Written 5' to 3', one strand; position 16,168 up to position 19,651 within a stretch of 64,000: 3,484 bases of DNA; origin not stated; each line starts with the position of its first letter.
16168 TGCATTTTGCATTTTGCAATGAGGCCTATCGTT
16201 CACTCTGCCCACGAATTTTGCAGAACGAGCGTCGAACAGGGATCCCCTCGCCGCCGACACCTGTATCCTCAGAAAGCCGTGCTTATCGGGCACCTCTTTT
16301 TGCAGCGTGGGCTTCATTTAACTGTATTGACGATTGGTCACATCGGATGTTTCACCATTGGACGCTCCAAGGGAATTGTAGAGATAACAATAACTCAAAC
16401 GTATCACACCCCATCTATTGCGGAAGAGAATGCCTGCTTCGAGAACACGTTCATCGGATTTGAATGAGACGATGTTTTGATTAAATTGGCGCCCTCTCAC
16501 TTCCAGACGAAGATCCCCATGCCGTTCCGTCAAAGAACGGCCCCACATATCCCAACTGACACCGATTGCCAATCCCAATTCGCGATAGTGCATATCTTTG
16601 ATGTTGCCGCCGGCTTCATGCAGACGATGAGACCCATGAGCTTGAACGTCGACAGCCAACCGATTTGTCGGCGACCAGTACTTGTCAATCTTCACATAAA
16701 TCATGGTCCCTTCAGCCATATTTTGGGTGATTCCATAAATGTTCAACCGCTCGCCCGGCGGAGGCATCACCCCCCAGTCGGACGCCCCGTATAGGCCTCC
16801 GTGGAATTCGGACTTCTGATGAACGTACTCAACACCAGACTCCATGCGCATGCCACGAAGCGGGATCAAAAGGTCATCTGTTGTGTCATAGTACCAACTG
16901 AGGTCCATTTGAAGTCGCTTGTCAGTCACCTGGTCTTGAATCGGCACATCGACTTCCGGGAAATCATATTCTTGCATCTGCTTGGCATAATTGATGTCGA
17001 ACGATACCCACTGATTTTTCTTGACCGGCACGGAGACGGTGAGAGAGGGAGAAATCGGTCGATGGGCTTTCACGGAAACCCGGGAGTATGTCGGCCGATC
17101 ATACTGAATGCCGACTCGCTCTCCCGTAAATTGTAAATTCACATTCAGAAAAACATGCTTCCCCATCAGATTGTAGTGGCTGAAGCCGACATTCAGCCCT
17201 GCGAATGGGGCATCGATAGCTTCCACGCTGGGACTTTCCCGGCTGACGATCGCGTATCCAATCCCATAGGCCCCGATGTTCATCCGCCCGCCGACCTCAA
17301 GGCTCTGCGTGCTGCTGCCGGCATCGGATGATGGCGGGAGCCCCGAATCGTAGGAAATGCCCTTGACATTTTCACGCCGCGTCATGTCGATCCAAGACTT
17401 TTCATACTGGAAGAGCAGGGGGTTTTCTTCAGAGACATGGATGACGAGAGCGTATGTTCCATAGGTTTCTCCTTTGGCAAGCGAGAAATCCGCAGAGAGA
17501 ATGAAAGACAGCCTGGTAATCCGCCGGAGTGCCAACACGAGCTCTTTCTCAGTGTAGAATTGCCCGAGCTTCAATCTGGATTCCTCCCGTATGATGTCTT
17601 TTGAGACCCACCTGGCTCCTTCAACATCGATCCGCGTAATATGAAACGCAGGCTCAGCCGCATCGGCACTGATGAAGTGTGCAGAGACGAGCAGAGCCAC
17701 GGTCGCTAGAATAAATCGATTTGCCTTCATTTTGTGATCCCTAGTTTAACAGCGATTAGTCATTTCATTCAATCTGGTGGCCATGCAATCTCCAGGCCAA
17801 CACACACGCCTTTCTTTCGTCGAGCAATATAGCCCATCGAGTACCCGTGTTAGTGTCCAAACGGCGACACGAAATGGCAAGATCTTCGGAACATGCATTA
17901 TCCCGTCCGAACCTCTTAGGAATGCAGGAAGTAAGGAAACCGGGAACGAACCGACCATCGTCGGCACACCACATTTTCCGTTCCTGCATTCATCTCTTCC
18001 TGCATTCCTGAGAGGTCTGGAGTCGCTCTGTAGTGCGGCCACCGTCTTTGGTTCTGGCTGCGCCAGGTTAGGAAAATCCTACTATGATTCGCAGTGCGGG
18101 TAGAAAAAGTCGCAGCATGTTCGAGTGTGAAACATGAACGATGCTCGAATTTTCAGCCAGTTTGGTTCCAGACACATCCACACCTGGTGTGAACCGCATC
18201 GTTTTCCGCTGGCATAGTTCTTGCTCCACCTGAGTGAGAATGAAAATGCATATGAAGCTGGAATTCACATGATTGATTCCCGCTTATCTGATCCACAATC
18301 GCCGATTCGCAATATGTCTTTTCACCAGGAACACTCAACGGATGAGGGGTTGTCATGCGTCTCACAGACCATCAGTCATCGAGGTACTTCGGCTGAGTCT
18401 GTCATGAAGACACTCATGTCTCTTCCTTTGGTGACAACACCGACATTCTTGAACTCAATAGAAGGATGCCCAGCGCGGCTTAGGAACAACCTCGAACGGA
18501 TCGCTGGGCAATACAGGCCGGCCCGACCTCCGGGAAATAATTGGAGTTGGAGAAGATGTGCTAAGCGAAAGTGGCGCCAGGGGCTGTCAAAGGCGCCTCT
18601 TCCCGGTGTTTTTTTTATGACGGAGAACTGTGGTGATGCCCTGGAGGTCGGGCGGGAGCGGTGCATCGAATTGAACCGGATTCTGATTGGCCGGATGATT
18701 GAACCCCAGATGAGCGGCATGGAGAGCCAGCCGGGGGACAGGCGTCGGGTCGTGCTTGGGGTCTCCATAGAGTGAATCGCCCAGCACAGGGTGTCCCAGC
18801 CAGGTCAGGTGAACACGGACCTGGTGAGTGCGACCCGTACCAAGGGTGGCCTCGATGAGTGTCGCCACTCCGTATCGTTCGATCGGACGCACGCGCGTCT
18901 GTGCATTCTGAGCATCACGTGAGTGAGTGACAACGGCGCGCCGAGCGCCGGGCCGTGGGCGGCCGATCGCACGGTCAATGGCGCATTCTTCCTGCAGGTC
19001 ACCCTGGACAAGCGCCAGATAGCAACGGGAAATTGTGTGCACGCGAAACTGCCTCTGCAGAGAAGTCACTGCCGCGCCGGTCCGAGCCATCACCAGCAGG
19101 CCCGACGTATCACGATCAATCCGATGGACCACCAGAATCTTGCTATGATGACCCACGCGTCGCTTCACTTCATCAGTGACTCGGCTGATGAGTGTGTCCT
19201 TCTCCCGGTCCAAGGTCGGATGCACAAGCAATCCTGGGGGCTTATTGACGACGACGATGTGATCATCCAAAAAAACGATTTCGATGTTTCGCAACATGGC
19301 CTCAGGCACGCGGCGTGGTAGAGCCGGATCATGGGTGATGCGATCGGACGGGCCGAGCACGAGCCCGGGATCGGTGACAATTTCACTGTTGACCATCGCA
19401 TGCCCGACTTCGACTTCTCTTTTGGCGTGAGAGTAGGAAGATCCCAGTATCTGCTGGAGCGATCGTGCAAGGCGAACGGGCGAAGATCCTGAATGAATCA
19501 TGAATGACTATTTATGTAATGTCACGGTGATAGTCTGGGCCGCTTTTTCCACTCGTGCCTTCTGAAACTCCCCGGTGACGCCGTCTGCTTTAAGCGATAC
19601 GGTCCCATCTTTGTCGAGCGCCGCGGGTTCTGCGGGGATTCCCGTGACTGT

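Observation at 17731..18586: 850-bp gene-free gap containing copy A of a structured ~165-nt repeat: candidate ncRNA or MITE-like element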

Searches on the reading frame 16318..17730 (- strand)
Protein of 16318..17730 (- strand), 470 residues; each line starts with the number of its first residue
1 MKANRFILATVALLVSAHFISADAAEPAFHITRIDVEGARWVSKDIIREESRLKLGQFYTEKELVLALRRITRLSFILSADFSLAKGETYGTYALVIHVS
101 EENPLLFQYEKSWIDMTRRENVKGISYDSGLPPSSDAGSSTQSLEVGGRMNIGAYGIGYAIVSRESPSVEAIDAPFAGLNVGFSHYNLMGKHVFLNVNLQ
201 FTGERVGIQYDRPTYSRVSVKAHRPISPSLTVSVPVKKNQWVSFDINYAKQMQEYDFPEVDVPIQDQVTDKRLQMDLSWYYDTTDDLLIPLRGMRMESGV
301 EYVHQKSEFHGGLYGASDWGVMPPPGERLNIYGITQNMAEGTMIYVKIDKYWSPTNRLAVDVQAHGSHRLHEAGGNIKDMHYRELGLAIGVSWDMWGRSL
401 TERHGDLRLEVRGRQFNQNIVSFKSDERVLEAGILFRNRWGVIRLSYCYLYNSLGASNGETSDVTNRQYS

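Call 13: find_encoding_contigs(protein=window:16318-17730:-, flank=10000, max_places=4)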
Protein window:16318-17730:- (470 aa): 7 contigs read that carry it; 4 places shown.
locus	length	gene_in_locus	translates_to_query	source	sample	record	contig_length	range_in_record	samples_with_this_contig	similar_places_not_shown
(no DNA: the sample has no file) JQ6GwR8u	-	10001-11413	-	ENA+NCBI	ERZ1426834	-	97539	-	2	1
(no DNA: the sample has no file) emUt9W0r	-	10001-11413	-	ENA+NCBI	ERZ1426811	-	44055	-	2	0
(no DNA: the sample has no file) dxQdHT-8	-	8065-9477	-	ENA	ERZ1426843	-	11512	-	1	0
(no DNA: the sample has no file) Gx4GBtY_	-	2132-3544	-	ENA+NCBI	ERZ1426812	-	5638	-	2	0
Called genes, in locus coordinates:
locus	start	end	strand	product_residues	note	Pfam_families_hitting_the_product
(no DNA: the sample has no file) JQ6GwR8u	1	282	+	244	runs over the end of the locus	PF02163:Peptidase_M50 (faint)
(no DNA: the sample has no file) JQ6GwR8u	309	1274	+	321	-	PF00579:tRNA-synt_1b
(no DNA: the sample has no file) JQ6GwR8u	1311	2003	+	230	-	PF02616:SMC_ScpA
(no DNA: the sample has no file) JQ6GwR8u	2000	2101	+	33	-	-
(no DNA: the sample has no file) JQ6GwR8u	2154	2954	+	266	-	PF04079:SMC_ScpB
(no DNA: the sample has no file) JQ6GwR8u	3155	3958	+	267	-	PF01479:S4, PF00849:PseudoU_synth_2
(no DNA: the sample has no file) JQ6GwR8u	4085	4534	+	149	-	PF13310:Virulence_RhuM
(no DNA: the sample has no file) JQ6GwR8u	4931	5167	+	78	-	-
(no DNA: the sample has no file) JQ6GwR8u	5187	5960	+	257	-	-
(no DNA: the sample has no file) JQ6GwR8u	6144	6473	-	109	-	-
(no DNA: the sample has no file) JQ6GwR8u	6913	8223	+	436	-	-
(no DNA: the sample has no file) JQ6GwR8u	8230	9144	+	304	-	PF00849:PseudoU_synth_2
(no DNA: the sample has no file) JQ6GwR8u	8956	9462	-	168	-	-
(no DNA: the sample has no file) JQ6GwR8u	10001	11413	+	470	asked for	-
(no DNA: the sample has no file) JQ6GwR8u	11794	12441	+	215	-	-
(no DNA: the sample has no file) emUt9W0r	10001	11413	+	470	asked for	-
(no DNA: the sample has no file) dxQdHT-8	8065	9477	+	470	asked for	-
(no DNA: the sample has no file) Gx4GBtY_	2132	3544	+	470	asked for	-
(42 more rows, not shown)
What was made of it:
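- Automatic gene callers called 74-aa and 168-aa ORFs in the gap in some assemblies (call 13).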

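Call 43: list_cluster_members(proteins=[window:16318-17730:-, window:18587-19501:-, P0001, window:56725-57735:+])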
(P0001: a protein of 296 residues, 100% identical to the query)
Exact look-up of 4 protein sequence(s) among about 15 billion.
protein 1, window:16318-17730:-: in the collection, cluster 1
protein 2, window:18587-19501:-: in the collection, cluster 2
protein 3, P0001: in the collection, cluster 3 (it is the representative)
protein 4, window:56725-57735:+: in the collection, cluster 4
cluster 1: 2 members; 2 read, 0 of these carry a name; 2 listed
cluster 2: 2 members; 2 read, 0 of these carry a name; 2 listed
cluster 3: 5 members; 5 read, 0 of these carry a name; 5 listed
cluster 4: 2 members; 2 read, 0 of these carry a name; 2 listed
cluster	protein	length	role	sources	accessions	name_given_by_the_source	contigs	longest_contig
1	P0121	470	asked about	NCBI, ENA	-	-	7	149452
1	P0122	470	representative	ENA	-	-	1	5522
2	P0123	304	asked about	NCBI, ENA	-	-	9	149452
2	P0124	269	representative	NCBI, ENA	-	-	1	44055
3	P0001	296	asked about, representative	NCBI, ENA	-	-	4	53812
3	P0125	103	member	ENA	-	-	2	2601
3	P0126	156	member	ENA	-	-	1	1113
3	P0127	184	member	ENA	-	-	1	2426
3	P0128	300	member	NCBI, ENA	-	-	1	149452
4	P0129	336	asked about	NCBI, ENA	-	-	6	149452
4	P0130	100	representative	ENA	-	-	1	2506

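Call 51: search_protein_families(library=pfam, proteins=[window:16318-17730:-], max_evalue=1)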
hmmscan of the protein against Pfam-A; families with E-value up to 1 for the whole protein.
window:16318-17730:- (470 aa): 2 families
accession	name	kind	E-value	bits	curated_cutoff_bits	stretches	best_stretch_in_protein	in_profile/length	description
PF01103.29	Omp85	-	0.00013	22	24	1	180-304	23-146/325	Omp85 superfamily domain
PF07244.20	POTRA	-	0.0046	18.1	21.3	1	30-76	2-52/79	Surface antigen variable number repeat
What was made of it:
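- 16318..17730 (-): 470-aa Omp85/POTRA-like gene whose upstream region is the gap. Weak, sub-threshold Pfam hits PF01103 and PF07244 (call 51).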

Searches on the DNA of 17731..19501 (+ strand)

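Call 11: search_rna_families(source=window, start=17731, end=18600, threshold=evalue, max_evalue=10, show_alignments=2)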
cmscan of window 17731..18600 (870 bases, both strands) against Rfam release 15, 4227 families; matches with E-value up to 10: 2.
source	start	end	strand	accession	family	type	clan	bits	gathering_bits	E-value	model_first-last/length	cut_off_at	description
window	17912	18015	+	RF04159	MIR1437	Gene; miRNA;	-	27.3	168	0.023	1-192/192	no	MIR1437 microRNA precursor family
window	17989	18069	+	RF02246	Six3os1_1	Gene; lncRNA;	-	12.5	50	4.5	1-87/87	no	Six3os1 conserved region 1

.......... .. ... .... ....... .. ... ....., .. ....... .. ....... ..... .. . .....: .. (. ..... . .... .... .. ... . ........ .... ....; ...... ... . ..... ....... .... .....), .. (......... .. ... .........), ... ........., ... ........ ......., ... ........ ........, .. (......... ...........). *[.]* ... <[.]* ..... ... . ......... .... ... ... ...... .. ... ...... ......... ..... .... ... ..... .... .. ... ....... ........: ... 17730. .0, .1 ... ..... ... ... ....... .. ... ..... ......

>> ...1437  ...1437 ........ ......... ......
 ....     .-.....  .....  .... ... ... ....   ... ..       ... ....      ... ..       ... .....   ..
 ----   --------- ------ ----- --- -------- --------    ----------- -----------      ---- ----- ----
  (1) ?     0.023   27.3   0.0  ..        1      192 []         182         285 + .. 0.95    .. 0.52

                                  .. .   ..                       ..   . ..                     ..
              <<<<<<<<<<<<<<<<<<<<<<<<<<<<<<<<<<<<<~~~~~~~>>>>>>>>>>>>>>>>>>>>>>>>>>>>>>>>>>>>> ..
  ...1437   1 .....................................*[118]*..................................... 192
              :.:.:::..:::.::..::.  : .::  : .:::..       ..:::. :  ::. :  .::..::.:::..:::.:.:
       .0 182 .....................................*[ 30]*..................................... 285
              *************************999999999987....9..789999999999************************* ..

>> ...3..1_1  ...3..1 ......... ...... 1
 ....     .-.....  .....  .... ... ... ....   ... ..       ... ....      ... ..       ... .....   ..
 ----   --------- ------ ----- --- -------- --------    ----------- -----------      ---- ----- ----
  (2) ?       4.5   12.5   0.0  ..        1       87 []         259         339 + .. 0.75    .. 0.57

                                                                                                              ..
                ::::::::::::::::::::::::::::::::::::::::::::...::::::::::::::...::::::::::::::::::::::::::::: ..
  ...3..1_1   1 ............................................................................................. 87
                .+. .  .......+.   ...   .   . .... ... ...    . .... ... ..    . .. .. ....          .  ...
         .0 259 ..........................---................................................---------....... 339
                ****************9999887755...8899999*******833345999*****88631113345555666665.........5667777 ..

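Call 30: search_dna_similar(query=window:17862-18072:+, collection=plasmids, mode=distant, max_evalue=0.01, max_rows=30)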
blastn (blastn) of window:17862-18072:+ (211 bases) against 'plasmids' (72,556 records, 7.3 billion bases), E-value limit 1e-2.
No match.

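Call 31: search_dna_similar(query=window:17862-18072:+, collection=phages, mode=distant, max_evalue=0.01, max_rows=30)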
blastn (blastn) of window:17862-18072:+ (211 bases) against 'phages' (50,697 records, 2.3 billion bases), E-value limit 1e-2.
No match.

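Call 78: search_rna_families(sources=[L090, L015], threshold=gathering)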
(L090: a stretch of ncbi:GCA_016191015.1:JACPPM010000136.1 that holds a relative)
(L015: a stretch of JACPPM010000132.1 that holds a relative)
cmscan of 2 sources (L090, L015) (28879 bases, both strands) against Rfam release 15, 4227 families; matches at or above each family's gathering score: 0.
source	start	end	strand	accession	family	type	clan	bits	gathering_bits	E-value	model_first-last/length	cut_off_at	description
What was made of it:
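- On Any Rfam RNA family: The relative's copies give nothing (call 78).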
